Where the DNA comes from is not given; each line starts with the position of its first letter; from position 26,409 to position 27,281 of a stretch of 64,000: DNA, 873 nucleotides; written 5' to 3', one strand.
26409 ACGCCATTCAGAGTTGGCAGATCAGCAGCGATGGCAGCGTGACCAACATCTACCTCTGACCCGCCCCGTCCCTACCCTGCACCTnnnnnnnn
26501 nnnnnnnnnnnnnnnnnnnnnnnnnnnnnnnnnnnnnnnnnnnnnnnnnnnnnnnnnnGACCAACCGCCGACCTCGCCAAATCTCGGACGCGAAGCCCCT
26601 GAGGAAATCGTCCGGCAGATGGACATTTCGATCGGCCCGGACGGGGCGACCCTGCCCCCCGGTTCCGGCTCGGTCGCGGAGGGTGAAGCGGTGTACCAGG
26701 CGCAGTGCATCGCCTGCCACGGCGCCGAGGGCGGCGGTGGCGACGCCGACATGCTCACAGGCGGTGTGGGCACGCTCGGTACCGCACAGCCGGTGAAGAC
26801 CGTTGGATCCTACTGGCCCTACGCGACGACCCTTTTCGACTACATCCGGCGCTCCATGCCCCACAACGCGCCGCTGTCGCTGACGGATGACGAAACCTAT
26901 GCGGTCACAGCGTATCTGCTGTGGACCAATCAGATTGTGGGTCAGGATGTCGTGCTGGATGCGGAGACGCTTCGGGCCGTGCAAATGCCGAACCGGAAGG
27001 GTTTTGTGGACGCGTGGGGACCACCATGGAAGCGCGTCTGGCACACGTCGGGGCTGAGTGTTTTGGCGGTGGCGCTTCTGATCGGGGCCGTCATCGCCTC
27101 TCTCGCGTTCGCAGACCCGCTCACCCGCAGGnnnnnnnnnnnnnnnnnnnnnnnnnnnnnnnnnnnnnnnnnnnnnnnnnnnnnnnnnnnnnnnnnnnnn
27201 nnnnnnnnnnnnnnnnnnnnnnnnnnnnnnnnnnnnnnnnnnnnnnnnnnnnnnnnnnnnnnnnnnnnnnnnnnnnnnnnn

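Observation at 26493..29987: Single 1164-aa polypeptide fusing a periplasmic cytochrome c, an extra NapH/NosR-type membrane FeS module and a complete NosR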

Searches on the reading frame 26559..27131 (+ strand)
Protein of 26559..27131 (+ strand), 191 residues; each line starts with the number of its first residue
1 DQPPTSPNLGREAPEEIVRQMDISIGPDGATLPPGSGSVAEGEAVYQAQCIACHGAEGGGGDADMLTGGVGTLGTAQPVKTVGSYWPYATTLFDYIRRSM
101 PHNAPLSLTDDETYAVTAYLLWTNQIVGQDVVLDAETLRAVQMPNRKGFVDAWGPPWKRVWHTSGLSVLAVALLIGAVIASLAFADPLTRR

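Call 25: search_solved_structures(query=window:26559-27050:+, max_evalue=1, show_alignments=2)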
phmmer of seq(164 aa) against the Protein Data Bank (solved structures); distinct sequences matched with E-value up to 1: 43.
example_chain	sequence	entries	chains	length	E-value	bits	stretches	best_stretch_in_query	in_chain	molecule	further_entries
2xts_B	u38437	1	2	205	2.1e-38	135.2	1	8-150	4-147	CYTOCHROME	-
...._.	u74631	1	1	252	4.2e-08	36.5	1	40-125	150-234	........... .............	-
4v2k_A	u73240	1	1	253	4.8e-08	36.3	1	40-129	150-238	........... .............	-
4wq7_A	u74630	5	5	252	5.4e-08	36.1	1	40-125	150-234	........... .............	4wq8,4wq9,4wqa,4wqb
4wqd_A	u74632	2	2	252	7.4e-08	35.7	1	40-125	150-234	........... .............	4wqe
6h5l_B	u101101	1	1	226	1.6e-05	28.1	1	40-63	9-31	Conserved hypothetical cytochrome protein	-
6xkx_p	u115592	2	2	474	0.00021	24.4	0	41-62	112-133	Cbb3-type cytochrome c oxidase subunit CcoP,Cytochrome c-type cyt cy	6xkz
8q1v_A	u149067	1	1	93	0.0014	21.7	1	41-64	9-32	Putative lipoprotein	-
8smr_G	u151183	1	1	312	0.0017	21.5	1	24-63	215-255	Cbb3-type cytochrome c oxidase subunit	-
7rh5_O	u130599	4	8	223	0.0017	21.5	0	36-119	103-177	Cytochrome bc1 complex cytochrome c subunit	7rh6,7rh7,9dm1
6hwh_M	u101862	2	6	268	0.0019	21.3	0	36-119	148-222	Cytochrome bc1 complex cytochrome c subunit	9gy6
8ovc_O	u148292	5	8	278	0.0022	21.1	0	36-119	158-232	Cytochrome bc1 complex cytochrome c subunit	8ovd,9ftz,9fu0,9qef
6adq_C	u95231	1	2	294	0.0026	20.9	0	36-119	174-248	Cytochrome bc1 complex cytochrome c subunit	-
8snh_G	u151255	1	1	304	0.0028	20.8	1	29-61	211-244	Cbb3-type cytochrome c oxidase subunit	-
5lo9_A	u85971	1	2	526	0.0054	19.8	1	33-120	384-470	Cytochrome C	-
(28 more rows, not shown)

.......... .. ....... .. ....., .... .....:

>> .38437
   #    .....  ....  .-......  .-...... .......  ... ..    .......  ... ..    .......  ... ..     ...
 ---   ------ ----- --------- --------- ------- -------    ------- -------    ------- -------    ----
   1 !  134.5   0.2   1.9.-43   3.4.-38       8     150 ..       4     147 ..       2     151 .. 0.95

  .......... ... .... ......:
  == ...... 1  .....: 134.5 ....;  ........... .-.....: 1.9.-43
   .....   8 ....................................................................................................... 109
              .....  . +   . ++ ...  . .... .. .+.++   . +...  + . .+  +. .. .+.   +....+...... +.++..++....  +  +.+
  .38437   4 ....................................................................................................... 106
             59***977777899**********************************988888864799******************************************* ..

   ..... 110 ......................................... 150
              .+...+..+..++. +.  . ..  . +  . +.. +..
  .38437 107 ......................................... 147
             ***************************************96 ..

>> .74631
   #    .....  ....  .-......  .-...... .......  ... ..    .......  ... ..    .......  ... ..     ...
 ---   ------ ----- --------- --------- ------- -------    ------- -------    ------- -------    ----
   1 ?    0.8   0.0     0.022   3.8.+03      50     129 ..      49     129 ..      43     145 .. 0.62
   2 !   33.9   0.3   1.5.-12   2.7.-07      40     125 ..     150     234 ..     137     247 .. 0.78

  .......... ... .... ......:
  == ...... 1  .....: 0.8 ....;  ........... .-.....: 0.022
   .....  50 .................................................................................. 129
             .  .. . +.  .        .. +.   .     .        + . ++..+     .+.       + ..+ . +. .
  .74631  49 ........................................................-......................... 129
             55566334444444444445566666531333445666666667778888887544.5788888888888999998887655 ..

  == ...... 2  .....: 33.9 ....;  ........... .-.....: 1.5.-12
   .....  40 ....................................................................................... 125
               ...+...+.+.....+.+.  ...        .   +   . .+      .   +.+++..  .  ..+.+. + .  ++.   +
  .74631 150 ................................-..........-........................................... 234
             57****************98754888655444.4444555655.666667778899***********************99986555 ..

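Call 52: find_homologous_proteins(query=window:26559-27131:+, max_evalue=1e-15)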
Query seq(191 aa) (191 aa): 7634 proteins with E <= 1e-15 among 8000 candidates; the best 120 are listed.
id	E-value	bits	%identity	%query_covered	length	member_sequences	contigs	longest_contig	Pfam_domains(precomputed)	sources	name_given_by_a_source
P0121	7.3e-73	262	-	-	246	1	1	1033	PF13442.12,PF00034.27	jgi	-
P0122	1.2e-58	216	65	79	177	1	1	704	PF13442.12,PF00034.27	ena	-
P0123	4.0e-57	211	64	76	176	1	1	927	PF13442.12,PF00034.27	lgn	-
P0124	5.5e-57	211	66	78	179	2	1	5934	PF13442.12,PF00034.27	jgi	jgi:mono/diheme cytochrome c family protein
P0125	7.8e-57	210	66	77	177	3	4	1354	PF13442.12,PF00034.27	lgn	-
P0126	1.3e-56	209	63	80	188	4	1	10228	PF13442.12,PF00034.27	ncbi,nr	ncbi:MAG TPA: cytochrome c [Nitrospirota bacterium]|nr:cytochrome c [Nitrospirota bacterium]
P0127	1.8e-56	209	65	79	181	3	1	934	PF13442.12,PF00034.27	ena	-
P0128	4.9e-56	208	64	77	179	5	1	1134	PF13442.12,PF00034.27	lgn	-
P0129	5.1e-56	207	64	79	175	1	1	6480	PF13442.12,PF00034.27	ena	-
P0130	7.2e-56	207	65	78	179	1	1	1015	PF13442.12,PF00034.27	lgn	-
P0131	7.3e-56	207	64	77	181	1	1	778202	PF13442.12,PF00034.27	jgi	jgi:S-disulfanyl-L-cysteine oxidoreductase SoxD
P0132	8.3e-56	207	61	77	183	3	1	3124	PF13442.12,PF00034.27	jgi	jgi:cytochrome c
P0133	9.0e-56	207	61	82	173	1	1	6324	PF13442.12,PF00034.27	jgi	jgi:cytochrome c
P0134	9.4e-56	207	64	77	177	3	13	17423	PF13442.12,PF00034.27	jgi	jgi:cytochrome c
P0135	1.0e-55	207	61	82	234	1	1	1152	PF13442.12,PF00034.27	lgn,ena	-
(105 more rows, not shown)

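Call 70: find_encoding_contigs(protein=P0131, flank=9000, max_places=1)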
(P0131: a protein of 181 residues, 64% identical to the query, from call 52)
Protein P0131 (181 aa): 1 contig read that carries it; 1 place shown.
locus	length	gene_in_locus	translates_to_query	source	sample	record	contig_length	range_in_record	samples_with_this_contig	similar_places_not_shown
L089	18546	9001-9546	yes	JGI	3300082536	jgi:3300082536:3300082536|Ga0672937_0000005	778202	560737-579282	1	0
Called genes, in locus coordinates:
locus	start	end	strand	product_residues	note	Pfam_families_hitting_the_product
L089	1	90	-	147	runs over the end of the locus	PF07719:TPR_2 (faint), PF13428:TPR_14 (faint), PF13432:TPR_16 (faint), PF14559:TPR_19 (weak)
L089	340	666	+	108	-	PF21476:PF0610-like_N, PF23470:Zn_ribbon_PF0610 (weak)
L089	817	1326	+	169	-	-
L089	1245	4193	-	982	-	PF18083:PutA_N, PF01619:Pro_dh, PF00171:Aldedh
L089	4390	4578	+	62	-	-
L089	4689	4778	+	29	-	-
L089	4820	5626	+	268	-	PF12146:Hydrolase_4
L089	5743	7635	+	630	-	PF03169:OPT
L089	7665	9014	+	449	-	PF00174:Oxidored_molyb, PF03404:Mo-co_dimer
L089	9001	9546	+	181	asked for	PF13442:Cytochrome_CBB3, PF00034:Cytochrom_C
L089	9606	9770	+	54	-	-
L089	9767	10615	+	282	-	PF00561:Abhydrolase_1, PF12146:Hydrolase_4, PF12697:Abhydrolase_6, PF01764:Lipase_3 (weak), PF00561:Abhydrolase_1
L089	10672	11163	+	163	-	PF01288:HPPK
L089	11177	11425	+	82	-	-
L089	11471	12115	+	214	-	PF00923:TAL_FSA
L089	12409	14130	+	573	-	PF00924:MS_channel_2nd, PF21082:MS_channel_3rd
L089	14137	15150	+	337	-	PF00072:Response_reg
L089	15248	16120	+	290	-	PF01557:FAA_hydrolase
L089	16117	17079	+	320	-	PF00903:Glyoxalase, PF22677:Ble-like_N (weak)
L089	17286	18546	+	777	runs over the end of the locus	PF00067:p450, PF22290:DmmA-like_N, PF00111:Fer2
